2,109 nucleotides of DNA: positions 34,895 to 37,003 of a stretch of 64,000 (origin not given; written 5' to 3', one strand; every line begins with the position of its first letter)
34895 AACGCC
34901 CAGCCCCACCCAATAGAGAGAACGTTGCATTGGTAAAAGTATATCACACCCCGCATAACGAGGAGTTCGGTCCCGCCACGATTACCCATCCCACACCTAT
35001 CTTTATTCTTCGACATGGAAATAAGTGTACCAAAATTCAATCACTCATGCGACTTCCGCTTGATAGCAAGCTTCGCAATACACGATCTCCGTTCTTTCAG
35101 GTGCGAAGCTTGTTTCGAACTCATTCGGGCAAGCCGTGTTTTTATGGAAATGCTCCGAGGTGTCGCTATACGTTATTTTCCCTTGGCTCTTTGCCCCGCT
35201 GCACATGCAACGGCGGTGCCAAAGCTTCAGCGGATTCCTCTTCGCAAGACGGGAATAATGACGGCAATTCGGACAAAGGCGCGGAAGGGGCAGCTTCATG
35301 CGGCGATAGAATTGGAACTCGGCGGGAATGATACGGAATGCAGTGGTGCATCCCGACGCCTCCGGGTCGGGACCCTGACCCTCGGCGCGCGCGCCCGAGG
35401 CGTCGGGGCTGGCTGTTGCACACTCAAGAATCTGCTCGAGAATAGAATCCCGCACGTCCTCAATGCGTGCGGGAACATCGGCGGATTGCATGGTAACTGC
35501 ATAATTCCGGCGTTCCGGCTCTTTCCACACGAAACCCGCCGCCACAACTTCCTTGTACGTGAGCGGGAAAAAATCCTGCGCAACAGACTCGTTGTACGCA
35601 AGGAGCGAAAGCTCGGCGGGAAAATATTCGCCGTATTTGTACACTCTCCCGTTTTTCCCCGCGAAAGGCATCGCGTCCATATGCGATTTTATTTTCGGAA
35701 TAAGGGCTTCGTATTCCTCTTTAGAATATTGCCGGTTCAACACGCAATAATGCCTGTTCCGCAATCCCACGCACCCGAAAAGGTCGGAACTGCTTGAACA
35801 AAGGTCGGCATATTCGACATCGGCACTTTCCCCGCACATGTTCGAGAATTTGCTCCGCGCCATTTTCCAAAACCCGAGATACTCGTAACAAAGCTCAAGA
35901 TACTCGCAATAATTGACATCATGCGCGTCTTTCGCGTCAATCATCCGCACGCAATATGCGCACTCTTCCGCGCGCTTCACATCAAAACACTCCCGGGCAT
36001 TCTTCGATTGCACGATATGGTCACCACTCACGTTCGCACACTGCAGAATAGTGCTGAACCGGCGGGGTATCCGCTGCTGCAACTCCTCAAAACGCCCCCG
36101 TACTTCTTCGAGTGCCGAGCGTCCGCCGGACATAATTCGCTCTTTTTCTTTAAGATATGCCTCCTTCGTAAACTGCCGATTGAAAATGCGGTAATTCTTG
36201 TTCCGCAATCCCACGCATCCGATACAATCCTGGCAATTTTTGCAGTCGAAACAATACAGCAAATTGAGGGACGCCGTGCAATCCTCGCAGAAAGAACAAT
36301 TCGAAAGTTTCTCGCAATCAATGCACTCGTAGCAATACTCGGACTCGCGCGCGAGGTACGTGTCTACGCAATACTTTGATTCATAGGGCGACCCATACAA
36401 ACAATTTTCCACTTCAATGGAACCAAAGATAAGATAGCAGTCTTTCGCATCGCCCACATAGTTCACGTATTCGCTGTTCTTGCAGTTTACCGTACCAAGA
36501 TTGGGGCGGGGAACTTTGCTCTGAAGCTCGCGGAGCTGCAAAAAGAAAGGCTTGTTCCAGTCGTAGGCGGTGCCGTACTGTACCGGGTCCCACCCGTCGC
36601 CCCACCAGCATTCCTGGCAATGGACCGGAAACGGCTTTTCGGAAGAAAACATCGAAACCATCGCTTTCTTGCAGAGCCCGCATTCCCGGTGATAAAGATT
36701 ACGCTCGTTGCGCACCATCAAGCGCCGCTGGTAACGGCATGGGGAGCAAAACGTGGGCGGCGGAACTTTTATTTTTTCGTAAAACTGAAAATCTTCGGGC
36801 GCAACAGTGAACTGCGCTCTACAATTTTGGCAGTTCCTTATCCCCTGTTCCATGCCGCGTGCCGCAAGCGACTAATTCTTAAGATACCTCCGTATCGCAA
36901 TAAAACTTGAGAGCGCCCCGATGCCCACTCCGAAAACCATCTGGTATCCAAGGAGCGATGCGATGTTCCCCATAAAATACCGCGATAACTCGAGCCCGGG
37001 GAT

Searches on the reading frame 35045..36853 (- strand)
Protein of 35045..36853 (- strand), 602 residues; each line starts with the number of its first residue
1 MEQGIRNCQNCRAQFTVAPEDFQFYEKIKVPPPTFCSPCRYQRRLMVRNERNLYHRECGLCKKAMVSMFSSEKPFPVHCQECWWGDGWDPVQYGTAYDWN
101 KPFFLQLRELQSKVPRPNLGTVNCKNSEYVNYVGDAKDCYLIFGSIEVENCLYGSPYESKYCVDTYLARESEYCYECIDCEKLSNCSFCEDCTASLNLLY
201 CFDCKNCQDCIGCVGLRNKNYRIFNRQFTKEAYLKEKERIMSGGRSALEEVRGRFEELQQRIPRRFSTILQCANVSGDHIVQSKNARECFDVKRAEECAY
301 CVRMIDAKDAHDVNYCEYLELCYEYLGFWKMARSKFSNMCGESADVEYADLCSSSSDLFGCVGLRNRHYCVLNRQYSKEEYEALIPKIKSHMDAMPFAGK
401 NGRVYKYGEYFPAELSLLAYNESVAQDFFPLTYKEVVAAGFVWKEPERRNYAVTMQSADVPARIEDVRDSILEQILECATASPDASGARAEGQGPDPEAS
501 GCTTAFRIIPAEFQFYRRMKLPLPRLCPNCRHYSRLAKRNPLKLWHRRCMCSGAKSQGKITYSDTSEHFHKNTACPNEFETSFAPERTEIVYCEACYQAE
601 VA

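Call 3: search_protein_families(library=pfam, proteins=[window:35045-36853:-], max_evalue=1)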
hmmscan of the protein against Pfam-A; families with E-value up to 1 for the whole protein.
window:35045-36853:- (602 aa): 1 family
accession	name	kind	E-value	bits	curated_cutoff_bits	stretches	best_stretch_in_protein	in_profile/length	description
PF23477.1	zf_Tbcl_2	-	0.0093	16.1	27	1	574-599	10-35/37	Probable treble clef zinc finger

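Call 4: search_protein_families(library=ncbifam, proteins=[window:35045-36853:-], max_evalue=1)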
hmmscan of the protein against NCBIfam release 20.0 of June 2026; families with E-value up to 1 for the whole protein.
window:35045-36853:- (602 aa): 1 family
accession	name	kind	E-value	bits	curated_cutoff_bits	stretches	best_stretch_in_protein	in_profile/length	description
TIGR01069.2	mutS2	equivalog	0.071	11.4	400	1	232-295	136-202/790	endonuclease MutS2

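Call 37: search_protein_families(library=padloc, proteins=[window:35045-36853:-], max_evalue=1)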
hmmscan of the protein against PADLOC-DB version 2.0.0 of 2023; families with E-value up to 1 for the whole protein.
window:35045-36853:- (602 aa): 0 families

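Call 38: search_protein_families(library=phrogs, proteins=[window:35045-36853:-], max_evalue=1)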
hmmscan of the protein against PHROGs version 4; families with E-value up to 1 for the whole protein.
window:35045-36853:- (602 aa): 2 families
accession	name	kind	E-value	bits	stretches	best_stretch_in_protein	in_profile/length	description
phrog_15341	-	unknown function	0.0014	19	2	160-214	37-85/276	-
phrog_17986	-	unknown function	0.34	12.4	0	185-262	3-75/77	-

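Call 85: predict_structure(alignment_id=A5)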
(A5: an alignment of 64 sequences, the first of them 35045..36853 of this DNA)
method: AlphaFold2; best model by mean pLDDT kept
length: 602 residues; sequences in the alignment: 64
mean_pLDDT: 78.4   pTM: 0.81
mean pLDDT of the five models: 78.4, 77.5, 73.8, 73.6, 73.3
residues with pLDDT >= 90: 193; 70-90: 228; 50-70: 145; < 50: 36
segments of 3 or more residues with pLDDT < 50: 134-136, 144-150, 484-498
pLDDT, mean of each block of 10 residues (from residue 1): 86 90 90 90 85 87 89 90 92 97 96 87 51 51 46 54 64 63 66 66 60 61 82 89 86 82 66 57 60 61 65 69 71 72 72 83 92 97 97 96 92 90 84 90 77 91 95 93 47 47 83 89 88 77 81 81 85 90 82 85 73
secondary structure, 60 per line:
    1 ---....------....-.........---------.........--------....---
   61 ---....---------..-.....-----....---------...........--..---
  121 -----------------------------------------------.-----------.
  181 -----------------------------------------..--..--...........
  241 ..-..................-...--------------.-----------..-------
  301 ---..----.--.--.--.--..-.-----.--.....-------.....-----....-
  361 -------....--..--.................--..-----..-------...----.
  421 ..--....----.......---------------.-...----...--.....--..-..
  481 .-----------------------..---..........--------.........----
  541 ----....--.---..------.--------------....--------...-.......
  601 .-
elements in order: E4-7 E14-17 H19-27 H37-45 E54-57 E64-67 H80-84 H90-93 H103-113 H230-242 H244-261 E263-265 E334-338 E346-350 E356-359 E368-371 H378-394 H425-428 H433-439 H469-473 H510-519 H528-536 E545-548 E578-581 E590-592 H594-601
